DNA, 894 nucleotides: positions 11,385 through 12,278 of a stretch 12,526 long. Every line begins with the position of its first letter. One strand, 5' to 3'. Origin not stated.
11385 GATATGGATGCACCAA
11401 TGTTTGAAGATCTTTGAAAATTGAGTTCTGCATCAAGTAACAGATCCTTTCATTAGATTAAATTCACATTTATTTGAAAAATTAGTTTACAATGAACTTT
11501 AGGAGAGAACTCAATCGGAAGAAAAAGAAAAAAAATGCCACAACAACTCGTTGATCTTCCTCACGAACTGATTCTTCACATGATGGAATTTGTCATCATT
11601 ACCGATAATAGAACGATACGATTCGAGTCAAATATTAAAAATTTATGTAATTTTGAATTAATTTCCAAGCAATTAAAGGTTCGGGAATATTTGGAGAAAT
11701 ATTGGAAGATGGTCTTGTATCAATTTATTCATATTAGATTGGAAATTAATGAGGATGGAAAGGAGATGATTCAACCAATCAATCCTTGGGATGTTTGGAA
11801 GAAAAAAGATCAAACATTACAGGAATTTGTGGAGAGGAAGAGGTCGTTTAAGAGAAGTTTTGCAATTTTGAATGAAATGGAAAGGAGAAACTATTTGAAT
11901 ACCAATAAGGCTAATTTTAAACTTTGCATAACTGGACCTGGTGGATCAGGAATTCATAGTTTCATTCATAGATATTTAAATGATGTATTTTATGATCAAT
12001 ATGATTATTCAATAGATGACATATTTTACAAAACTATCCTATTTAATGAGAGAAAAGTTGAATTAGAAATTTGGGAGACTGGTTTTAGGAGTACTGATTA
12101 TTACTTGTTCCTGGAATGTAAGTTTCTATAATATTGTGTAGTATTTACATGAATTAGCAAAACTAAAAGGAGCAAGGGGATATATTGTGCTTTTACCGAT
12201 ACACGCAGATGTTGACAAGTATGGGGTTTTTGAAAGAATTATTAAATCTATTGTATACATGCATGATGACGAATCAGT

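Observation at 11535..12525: F-box domain fused to a Ras-like pseudo-GTPase domain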

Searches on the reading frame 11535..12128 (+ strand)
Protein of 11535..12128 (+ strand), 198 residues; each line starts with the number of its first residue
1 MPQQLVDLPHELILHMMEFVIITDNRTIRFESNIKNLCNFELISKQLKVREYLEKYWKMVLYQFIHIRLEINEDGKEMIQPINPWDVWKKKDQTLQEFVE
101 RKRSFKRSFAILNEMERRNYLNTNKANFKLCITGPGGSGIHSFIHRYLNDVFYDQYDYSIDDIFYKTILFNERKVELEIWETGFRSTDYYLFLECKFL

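Call 43: predict_structure(alignment_id=A4)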
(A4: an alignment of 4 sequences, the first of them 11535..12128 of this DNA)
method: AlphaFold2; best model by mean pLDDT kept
length: 198 residues; sequences in the alignment: 4
mean_pLDDT: 38.2   pTM: 0.30
mean pLDDT of the five models: 38.2, 37.1, 36.4, 35.5, 34.6
residues with pLDDT >= 90: 0; 70-90: 0; 50-70: 24; < 50: 174
segments of 3 or more residues with pLDDT < 50: 1-9, 11-16, 18-50, 61-71, 75-82, 98-198
pLDDT, mean of each block of 10 residues (from residue 1): 40 48 38 38 42 51 45 45 50 51 37 31 31 30 40 37 31 24 25 26
secondary structure, 60 per line:
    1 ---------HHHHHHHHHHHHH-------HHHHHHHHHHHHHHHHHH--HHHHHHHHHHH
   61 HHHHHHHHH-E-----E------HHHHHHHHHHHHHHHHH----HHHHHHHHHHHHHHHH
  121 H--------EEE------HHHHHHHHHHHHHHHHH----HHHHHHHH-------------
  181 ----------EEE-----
elements in order: H10-22 H30-47 H50-69 H84-100 H105-121 E130-132 H139-155 H160-167 E191-193

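Call 45: search_protein_representatives(alignment_id=A4)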
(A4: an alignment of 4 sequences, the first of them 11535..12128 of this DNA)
Query: 4 sequences, 199 profile positions. Proteins with E-value up to 0.001 (for the whole library): 224; up to 1e-10: 13; up to 1e-30: 1. The best 150 are listed.
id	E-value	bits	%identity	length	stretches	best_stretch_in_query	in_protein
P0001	2.9e-108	376.3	-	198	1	1-198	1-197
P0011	1.3e-20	90.1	-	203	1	4-192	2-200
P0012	4.7e-19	85.0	-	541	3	44-194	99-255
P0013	5.7e-19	84.8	-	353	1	1-191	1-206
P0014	8.6e-16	74.4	-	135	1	4-121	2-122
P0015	1.3e-13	67.2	-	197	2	5-63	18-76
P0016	2.1e-13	66.6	-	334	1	1-187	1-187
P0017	2.1e-13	66.6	-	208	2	88-192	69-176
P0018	2.1e-12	63.3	-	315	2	99-189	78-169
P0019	2.1e-11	60.1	-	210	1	4-75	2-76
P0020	3.3e-11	59.5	-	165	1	6-184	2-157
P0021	7.8e-11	58.2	-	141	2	1-65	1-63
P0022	8.9e-11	58.0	-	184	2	85-184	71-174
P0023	5.2e-10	55.5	-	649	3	129-186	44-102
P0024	1.4e-09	54.1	-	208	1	3-193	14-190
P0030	3.5e-07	46.3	-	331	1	4-191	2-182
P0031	5.4e-07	45.7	-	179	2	95-184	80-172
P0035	1.4e-06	44.4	-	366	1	4-194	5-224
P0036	1.8e-06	44.0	-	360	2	94-190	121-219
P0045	7.2e-06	42.0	-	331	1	91-193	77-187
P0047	7.9e-06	41.9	-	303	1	31-195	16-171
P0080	4.2e-05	39.5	-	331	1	5-185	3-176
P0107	1.2e-04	38.0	-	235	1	5-193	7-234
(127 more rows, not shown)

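Call 49: list_cluster_members(proteins=[P0011, P0013, P0016, P0018, P0030, P0035, P0036, P0045, P0047, P0080])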
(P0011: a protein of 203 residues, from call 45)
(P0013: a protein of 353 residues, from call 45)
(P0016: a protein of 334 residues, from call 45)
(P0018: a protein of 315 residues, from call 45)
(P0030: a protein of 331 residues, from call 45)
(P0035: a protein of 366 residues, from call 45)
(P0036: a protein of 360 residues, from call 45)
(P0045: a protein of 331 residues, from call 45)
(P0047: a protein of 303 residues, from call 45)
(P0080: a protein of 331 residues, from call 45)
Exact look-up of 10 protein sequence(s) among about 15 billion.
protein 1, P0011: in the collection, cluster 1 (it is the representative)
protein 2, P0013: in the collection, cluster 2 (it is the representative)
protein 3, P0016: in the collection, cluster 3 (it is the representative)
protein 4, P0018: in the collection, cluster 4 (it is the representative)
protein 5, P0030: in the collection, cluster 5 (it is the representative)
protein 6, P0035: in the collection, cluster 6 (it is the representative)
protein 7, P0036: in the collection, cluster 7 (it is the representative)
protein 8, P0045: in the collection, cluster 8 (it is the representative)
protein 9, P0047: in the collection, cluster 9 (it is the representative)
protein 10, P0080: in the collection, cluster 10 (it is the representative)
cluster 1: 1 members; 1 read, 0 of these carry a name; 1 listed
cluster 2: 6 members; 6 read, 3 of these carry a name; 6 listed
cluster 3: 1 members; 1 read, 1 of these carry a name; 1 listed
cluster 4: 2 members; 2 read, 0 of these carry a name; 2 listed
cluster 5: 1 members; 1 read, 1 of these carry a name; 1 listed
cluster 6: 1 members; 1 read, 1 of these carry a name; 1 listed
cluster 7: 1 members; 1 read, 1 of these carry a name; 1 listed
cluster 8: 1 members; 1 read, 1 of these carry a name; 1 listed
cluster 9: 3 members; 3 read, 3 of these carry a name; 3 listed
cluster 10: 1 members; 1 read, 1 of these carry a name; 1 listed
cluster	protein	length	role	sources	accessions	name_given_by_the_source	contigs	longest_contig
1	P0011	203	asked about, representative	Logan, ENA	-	-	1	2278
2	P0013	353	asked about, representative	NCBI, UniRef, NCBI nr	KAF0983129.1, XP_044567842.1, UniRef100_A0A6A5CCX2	hypothetical protein FDP41_011107 [Naegleria fowleri] | Uncharacterized protein n=1 Tax=Naegleria fowleri TaxID=5763 RepID=A0A6A5CCX2_NAEFO | uncharacterized protein FDP41_011107 [Naegleria fowleri]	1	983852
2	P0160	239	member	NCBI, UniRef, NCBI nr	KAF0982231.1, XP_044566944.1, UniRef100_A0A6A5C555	hypothetical protein FDP41_011636 [Naegleria fowleri] | Uncharacterized protein n=1 Tax=Naegleria fowleri TaxID=5763 RepID=A0A6A5C555_NAEFO | uncharacterized protein FDP41_011636 [Naegleria fowleri]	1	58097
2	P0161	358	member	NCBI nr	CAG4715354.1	unnamed protein product [Naegleria fowleri]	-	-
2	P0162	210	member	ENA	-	-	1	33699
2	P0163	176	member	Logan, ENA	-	-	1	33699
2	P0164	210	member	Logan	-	-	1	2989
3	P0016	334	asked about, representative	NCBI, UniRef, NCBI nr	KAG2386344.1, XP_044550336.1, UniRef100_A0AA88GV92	hypothetical protein C9374_002790 [Naegleria lovaniensis] | Ras family small GTPase n=1 Tax=Naegleria lovaniensis TaxID=51637 RepID=A0AA88GV92_NAELO | uncharacterized protein C9374_002790 [Naegleria lovaniensis]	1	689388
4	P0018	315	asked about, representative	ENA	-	-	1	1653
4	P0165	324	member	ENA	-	-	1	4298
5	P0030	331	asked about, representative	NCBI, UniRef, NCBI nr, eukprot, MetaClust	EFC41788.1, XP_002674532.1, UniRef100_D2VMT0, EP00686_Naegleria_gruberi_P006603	ras family small GTPase [Naegleria gruberi] | Ras family small GTPase n=1 Tax=Naegleria gruberi TaxID=5762 RepID=D2VMT0_NAEGR | XP_002674532.1 ras family small GTPase [Naegleria gruberi strain NEG-M]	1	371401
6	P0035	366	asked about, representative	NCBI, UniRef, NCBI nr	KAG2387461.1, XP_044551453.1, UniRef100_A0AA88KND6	hypothetical protein C9374_001793 [Naegleria lovaniensis] | Ras family small GTPase n=1 Tax=Naegleria lovaniensis TaxID=51637 RepID=A0AA88KND6_NAELO | uncharacterized protein C9374_001793 [Naegleria lovaniensis]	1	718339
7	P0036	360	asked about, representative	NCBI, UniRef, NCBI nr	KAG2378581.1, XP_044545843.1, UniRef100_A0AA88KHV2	hypothetical protein C9374_008220 [Naegleria lovaniensis] | Ras family small GTPase n=1 Tax=Naegleria lovaniensis TaxID=51637 RepID=A0AA88KHV2_NAELO | uncharacterized protein C9374_008220 [Naegleria lovaniensis]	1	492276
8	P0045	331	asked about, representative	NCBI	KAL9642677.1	hypothetical protein ABK040_009756 [Willaertia magna]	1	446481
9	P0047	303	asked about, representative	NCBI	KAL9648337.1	hypothetical protein ABK040_001917 [Willaertia magna]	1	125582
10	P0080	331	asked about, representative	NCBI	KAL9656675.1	hypothetical protein ABK040_002945 [Willaertia magna]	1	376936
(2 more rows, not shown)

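Call 50: search_protein_families(library=pfam, proteins=[P0035, P0036, P0107, P0015, P0017, P0021, P0022, P0024, P0030, P0016], max_evalue=0.05)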
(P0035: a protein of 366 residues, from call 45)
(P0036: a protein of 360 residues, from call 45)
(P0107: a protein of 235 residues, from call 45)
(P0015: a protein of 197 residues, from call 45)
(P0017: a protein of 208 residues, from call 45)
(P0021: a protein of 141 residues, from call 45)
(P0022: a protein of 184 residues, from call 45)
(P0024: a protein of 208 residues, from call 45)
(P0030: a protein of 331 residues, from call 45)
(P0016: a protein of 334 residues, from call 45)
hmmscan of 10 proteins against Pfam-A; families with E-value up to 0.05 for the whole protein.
P0035 (366 aa): 8 families
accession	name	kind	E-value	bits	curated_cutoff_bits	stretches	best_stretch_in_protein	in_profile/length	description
PF00071.28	Ras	-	1.1e-31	110.1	21.6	1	161-329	1-159/162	Ras family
PF08477.19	Roc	-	7.1e-16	59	27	1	161-275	1-119/119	Ras of Complex, Roc, domain of DAPkinase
PF00009.33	GTP_EFTU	-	2.9e-08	34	26.5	1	199-328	61-184/188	Elongation factor Tu GTP binding domain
PF00025.27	Arf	-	9.1e-07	29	22.3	1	157-294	12-145/174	ADP-ribosylation factor family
PF01926.29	MMR_HSR1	-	6.5e-05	23.4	21.9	1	161-273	1-113/113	50S ribosome-binding GTPase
PF03193.22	RsgA_GTPase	-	0.0024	18.1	30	0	96-178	52-125/174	RsgA GTPase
PF12937.12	F-box-like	-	0.007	16.6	24.3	1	7-23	2-17/47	F-box-like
PF16897.10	MMR_HSR1_Xtn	-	0.045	14.2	35.2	0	265-288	56-79/106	C-terminal region of MMR_HSR1 domain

P0036 (360 aa): 7 families
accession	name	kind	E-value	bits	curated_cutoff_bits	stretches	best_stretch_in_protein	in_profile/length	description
PF00071.28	Ras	-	4.7e-23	82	21.6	1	160-326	1-160/162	Ras family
PF08477.19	Roc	-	1.8e-08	35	27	1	160-276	1-119/119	Ras of Complex, Roc, domain of DAPkinase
PF00025.27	Arf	-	4.8e-08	33.1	22.3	1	154-316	10-164/174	ADP-ribosylation factor family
PF03193.22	RsgA_GTPase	-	7.7e-07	29.5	30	1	224-320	16-102/174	RsgA GTPase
PF00009.33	GTP_EFTU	-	6.7e-05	23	26.5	1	232-325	94-185/188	Elongation factor Tu GTP binding domain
PF00503.26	G-alpha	-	0.00033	20.3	48.8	0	147-216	10-78/333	G-protein alpha subunit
PF03029.23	ATP_bind_1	-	0.044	14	27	1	223-298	115-190/240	Conserved hypothetical ATP binding protein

P0107 (235 aa): 3 families
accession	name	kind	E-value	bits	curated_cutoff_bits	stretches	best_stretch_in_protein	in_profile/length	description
PF00071.28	Ras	-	3e-18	66.3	21.6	1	170-229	1-61/162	Ras family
PF08477.19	Roc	-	1.2e-08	35.6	27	1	170-226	1-66/119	Ras of Complex, Roc, domain of DAPkinase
PF12937.12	F-box-like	-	0.01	16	24.3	1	9-24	3-17/47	F-box-like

P0015 (197 aa): 5 families
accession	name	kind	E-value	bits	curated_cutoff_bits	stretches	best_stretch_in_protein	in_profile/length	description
PF00071.28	Ras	-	2.9e-12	46.9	21.6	1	125-184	1-60/162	Ras family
PF08477.19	Roc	-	3.9e-07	30.8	27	1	125-185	1-69/119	Ras of Complex, Roc, domain of DAPkinase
PF03193.22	RsgA_GTPase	-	0.00091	19.5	30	1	112-147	95-130/174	RsgA GTPase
PF01926.29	MMR_HSR1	-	0.0025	18.4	21.9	1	125-182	1-57/113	50S ribosome-binding GTPase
PF12937.12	F-box-like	-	0.028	14.6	24.3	0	19-33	2-16/47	F-box-like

P0017 (208 aa): 8 families
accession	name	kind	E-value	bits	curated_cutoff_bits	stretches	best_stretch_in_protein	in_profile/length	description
PF00071.28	Ras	-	4.5e-15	56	21.6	1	115-172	1-59/162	Ras family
PF08477.19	Roc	-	8.7e-06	26.4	27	1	115-172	1-67/119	Ras of Complex, Roc, domain of DAPkinase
PF06881.16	Elongin_A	-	0.0019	19.2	29.8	1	25-100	19-84/105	RNA polymerase II transcription factor SIII (Elongin) subunit A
PF09716.15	ETRAMP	-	0.0048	17.3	29.1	1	36-93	27-59/81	Malarial early transcribed membrane protein (ETRAMP)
PF01926.29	MMR_HSR1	-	0.013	16.1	21.9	0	115-169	1-54/113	50S ribosome-binding GTPase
PF13479.12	AAA_24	-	0.019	15.3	27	1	113-148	2-36/195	AAA domain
PF14703.12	PHM7_cyt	-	0.025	15.3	27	1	34-136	7-101/174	Cytosolic domain of 10TM putative phosphate transporter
PF00931.28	NB-ARC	-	0.025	14.3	23.5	0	115-136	20-41/248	NB-ARC domain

P0021 (141 aa): 3 families
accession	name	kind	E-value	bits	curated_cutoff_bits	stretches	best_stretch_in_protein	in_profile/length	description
PF00071.28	Ras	-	0.0018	18.3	21.6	1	114-141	1-28/162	Ras family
PF06881.16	Elongin_A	-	0.0051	17.8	29.8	1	28-93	21-76/105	RNA polymerase II transcription factor SIII (Elongin) subunit A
PF08477.19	Roc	-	0.05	14.3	27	0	114-139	1-26/119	Ras of Complex, Roc, domain of DAPkinase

P0022 (184 aa): 2 families
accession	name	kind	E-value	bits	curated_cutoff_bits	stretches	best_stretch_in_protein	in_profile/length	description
PF00071.28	Ras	-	5.1e-15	55.9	21.6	1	121-176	1-57/162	Ras family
PF08477.19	Roc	-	1.6e-05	25.6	27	1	121-176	1-65/119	Ras of Complex, Roc, domain of DAPkinase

P0024 (208 aa): 4 families
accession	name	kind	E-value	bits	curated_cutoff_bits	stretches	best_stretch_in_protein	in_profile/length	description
PF00071.28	Ras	-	5e-09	36.4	21.6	1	130-192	2-66/162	Ras family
PF08477.19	Roc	-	0.015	16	27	1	130-194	2-76/119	Ras of Complex, Roc, domain of DAPkinase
PF13173.12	AAA_14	-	0.023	15.1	27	0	129-152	4-27/129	AAA domain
PF25201.1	nSTAND6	-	0.048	14.1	27.7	0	126-160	17-51/148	Novel STAND NTPase 6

P0030 (331 aa): 6 families
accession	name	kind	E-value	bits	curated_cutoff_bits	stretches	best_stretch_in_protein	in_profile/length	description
PF00071.28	Ras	-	1.2e-27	96.9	21.6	1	122-292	1-157/162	Ras family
PF08477.19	Roc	-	1.5e-12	48.2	27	1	122-242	1-119/119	Ras of Complex, Roc, domain of DAPkinase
PF00009.33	GTP_EFTU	-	2.3e-05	24.5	26.5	1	165-293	66-184/188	Elongation factor Tu GTP binding domain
PF13013.11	F-box-like_2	-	0.0012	19.3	21.6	1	2-64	21-89/107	F-box-like domain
PF23220.1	HAT_Syf1_M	-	0.025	14.9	27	0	231-296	18-76/213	Pre-mRNA-splicing factor SYF1 middle HAT repeat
PF01591.24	6PF2K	-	0.042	13.6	27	0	42-87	159-200/223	6-phosphofructo-2-kinase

P0016 (334 aa): 15 families
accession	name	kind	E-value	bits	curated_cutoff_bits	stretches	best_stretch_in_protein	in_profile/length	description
PF00071.28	Ras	-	2.8e-28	99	21.6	1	131-295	2-159/162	Ras family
PF08477.19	Roc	-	3e-16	60.2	27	1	131-245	2-119/119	Ras of Complex, Roc, domain of DAPkinase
PF00009.33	GTP_EFTU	-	5.4e-12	46.1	26.5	1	175-294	67-184/188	Elongation factor Tu GTP binding domain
PF00025.27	Arf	-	5.3e-11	42.8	22.3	1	128-294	14-172/174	ADP-ribosylation factor family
PF04670.18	Gtr1_RagA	-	1e-05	25.5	22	1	131-268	2-145/232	Gtr1/RagA G protein conserved region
PF03193.22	RsgA_GTPase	-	0.0013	19.1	30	0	223-295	42-106/174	RsgA GTPase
PF12937.12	F-box-like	-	0.002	18.3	24.3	1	7-50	2-31/47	F-box-like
PF00004.35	AAA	-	0.0021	18.9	21.2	1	131-180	1-49/131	ATPase family associated with various cellular activities (AAA)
PF01637.24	ATPase_2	-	0.0031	17.8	33.2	1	131-180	23-77/225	ATPase domain predominantly from Archaea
PF13191.12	AAA_16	-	0.0035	18.3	32.6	1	129-150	25-46/167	AAA ATPase domain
PF16897.10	MMR_HSR1_Xtn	-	0.0052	17.2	35.2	1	235-289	56-97/106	C-terminal region of MMR_HSR1 domain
PF00158.32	Sigma54_activat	-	0.0096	16.1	20.2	1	114-150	8-44/168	Sigma-54 interaction domain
PF13479.12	AAA_24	-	0.015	15.6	27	1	130-154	4-26/195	AAA domain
PF00931.28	NB-ARC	-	0.03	14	23.5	0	130-151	20-41/248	NB-ARC domain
PF20720.3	nSTAND3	-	0.041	14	27.2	0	131-160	20-49/155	Novel STAND NTPase 3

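Call 51: search_protein_families(library=pfam, proteins=[P0013, P0018, P0020, P0031, P0045, P0047, P0080, P0011, P0014, P0019], max_evalue=0.05)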
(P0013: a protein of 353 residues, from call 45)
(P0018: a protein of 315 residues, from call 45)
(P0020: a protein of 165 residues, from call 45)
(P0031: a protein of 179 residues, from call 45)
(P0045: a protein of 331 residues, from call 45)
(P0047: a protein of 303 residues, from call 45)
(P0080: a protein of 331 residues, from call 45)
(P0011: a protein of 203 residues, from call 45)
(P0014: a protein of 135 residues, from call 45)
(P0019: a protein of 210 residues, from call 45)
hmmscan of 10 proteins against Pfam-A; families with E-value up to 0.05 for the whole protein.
P0013 (353 aa): 12 families
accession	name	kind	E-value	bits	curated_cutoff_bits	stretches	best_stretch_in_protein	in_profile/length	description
PF00071.28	Ras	-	1.4e-21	77.2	21.6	1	147-320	2-159/162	Ras family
PF08477.19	Roc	-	8.7e-13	49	27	1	147-260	2-119/119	Ras of Complex, Roc, domain of DAPkinase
PF00025.27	Arf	-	1.1e-09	38.4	22.3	1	142-319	12-172/174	ADP-ribosylation factor family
PF00009.33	GTP_EFTU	-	8.5e-07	29.2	26.5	1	192-315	69-180/188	Elongation factor Tu GTP binding domain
PF20720.3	nSTAND3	-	0.00039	20.6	27.2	1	133-200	7-74/155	Novel STAND NTPase 3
PF13401.12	AAA_22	-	0.00089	20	27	1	143-255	4-121/130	AAA domain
PF01637.24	ATPase_2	-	0.0017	18.6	33.2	1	144-172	20-52/225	ATPase domain predominantly from Archaea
PF04670.18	Gtr1_RagA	-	0.0021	17.9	22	1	207-281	68-143/232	Gtr1/RagA G protein conserved region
PF13191.12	AAA_16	-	0.01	16.7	32.6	1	136-165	15-45/167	AAA ATPase domain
PF12775.13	AAA_7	-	0.014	15.4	25.8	0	142-171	31-60/181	P-loop containing dynein motor region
PF03193.22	RsgA_GTPase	-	0.015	15.6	30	0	146-167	108-129/174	RsgA GTPase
PF07728.20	AAA_5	-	0.029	14.8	22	0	147-164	2-19/139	AAA domain (dynein-related subfamily)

P0018 (315 aa): 12 families
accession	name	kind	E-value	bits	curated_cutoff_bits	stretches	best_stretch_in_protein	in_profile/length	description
PF00071.28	Ras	-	8.4e-34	116.9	21.6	1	112-275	2-161/162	Ras family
PF08477.19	Roc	-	2.2e-17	63.8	27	1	112-225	2-119/119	Ras of Complex, Roc, domain of DAPkinase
PF00009.33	GTP_EFTU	-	2.1e-12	47.5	26.5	1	149-272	61-184/188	Elongation factor Tu GTP binding domain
PF00025.27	Arf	-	4.8e-10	39.6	22.3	1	101-272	6-172/174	ADP-ribosylation factor family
PF03193.22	RsgA_GTPase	-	2.9e-07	30.9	30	1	61-131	56-128/174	RsgA GTPase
PF01926.29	MMR_HSR1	-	7.3e-07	29.7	21.9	1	112-223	2-113/113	50S ribosome-binding GTPase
PF13191.12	AAA_16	-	5.6e-05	24.1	32.6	1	105-235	20-153/167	AAA ATPase domain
PF02421.24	FeoB_N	-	0.001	19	27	1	112-269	3-155/156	Ferrous iron transport protein B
PF16897.10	MMR_HSR1_Xtn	-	0.011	16.1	35.2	1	203-273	44-103/106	C-terminal region of MMR_HSR1 domain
PF12937.12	F-box-like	-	0.014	15.6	24.3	1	3-41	2-30/47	F-box-like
PF03308.22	MeaB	-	0.015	14.8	23.1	0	218-275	175-236/273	Methylmalonyl Co-A mutase-associated GTPase MeaB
PF19275.4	HflX_C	-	0.043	14.3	26.4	0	249-275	9-35/102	HflX C-terminal domain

P0020 (165 aa): 5 families
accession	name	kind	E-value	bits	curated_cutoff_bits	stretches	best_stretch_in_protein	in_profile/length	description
PF00071.28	Ras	-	1.6e-16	60.7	21.6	1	104-159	1-57/162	Ras family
PF08477.19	Roc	-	2.4e-08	34.7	27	1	104-159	1-65/119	Ras of Complex, Roc, domain of DAPkinase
PF01926.29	MMR_HSR1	-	0.00052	20.6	21.9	1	105-161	2-57/113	50S ribosome-binding GTPase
PF12937.12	F-box-like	-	0.011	15.9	24.3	1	2-18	2-17/47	F-box-like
PF09556.15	RE_HaeIII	-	0.018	14.6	25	1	27-102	168-243/298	HaeIII restriction endonuclease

P0031 (179 aa): 7 families
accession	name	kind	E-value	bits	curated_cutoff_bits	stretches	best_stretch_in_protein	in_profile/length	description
PF00071.28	Ras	-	4.3e-15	56.1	21.6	1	120-174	2-57/162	Ras family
PF08477.19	Roc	-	3e-08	34.3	27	1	120-174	2-65/119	Ras of Complex, Roc, domain of DAPkinase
PF12937.12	F-box-like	-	0.0066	16.6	24.3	1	10-27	2-18/47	F-box-like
PF13191.12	AAA_16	-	0.008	17.1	32.6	1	119-144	26-51/167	AAA ATPase domain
PF03193.22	RsgA_GTPase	-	0.017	15.4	30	1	96-139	85-128/174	RsgA GTPase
PF00503.26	G-alpha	-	0.04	13.5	48.8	0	106-158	13-61/333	G-protein alpha subunit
PF05621.17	TniB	-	0.05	13.5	22.4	0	114-139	32-57/189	Bacterial TniB protein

P0045 (331 aa): 13 families
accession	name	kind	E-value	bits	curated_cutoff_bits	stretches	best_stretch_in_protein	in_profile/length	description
PF00071.28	Ras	-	6.8e-25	88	21.6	1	125-273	1-140/162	Ras family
PF08477.19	Roc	-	5.5e-13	49.6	27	1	125-240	1-119/119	Ras of Complex, Roc, domain of DAPkinase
PF00009.33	GTP_EFTU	-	6.4e-08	32.8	26.5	1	164-285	62-180/188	Elongation factor Tu GTP binding domain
PF00025.27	Arf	-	2.1e-07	31.1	22.3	1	121-249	12-135/174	ADP-ribosylation factor family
PF01926.29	MMR_HSR1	-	2.9e-06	27.8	21.9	1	125-237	1-112/113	50S ribosome-binding GTPase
PF12937.12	F-box-like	-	6.6e-06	26.2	24.3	1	19-60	3-43/47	F-box-like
PF03193.22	RsgA_GTPase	-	0.00054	20.3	30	0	88-149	74-132/174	RsgA GTPase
PF03029.23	ATP_bind_1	-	0.019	15.2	27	0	195-253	123-181/240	Conserved hypothetical ATP binding protein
PF00646.38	F-box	-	0.028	14.8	20.5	0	19-59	3-42/43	F-box domain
PF13555.12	AAA_29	-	0.038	14.2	27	0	125-140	24-39/61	P-loop containing region of AAA domain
PF01443.25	Viral_helicase1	-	0.039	14.2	21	0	129-158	4-31/228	Viral superfamily 1 RNA helicase core domain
PF25199.1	nSTAND_NTPase5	-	0.047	13.9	34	0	126-147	44-65/145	Novel STAND NTPase 5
PF01862.21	PvlArgDC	-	0.05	13.9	22.7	0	178-203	27-53/161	Pyruvoyl-dependent arginine decarboxylase (PvlArgDC)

P0047 (303 aa): 5 families
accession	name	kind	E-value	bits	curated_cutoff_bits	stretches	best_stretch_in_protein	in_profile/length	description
PF00071.28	Ras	-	3.7e-23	82.3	21.6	1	109-268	4-160/162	Ras family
PF08477.19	Roc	-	1.3e-07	32.3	27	1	108-216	3-119/119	Ras of Complex, Roc, domain of DAPkinase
PF00009.33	GTP_EFTU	-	3.2e-07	30.6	26.5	1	147-266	64-184/188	Elongation factor Tu GTP binding domain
PF00025.27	Arf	-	9.8e-05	22.3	22.3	1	114-266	24-172/174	ADP-ribosylation factor family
PF01926.29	MMR_HSR1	-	0.034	14.7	21.9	0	107-214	2-113/113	50S ribosome-binding GTPase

P0080 (331 aa): 5 families
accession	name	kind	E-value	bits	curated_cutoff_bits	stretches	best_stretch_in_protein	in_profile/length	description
PF00071.28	Ras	-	8e-35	120.2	21.6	1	122-289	1-159/162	Ras family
PF08477.19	Roc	-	1.6e-16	61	27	1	122-236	1-119/119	Ras of Complex, Roc, domain of DAPkinase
PF00009.33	GTP_EFTU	-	3.7e-10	40.1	26.5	1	162-289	63-185/188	Elongation factor Tu GTP binding domain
PF00025.27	Arf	-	2.5e-06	27.5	22.3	1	118-243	12-133/174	ADP-ribosylation factor family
PF03193.22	RsgA_GTPase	-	0.0028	17.9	30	0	194-248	25-71/174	RsgA GTPase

P0011 (203 aa): 1 family
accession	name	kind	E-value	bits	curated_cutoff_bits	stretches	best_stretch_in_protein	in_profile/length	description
PF00071.28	Ras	-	0.01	15.9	21.6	1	141-199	4-61/162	Ras family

P0014 (135 aa): 0 families

P0019 (210 aa): 0 families
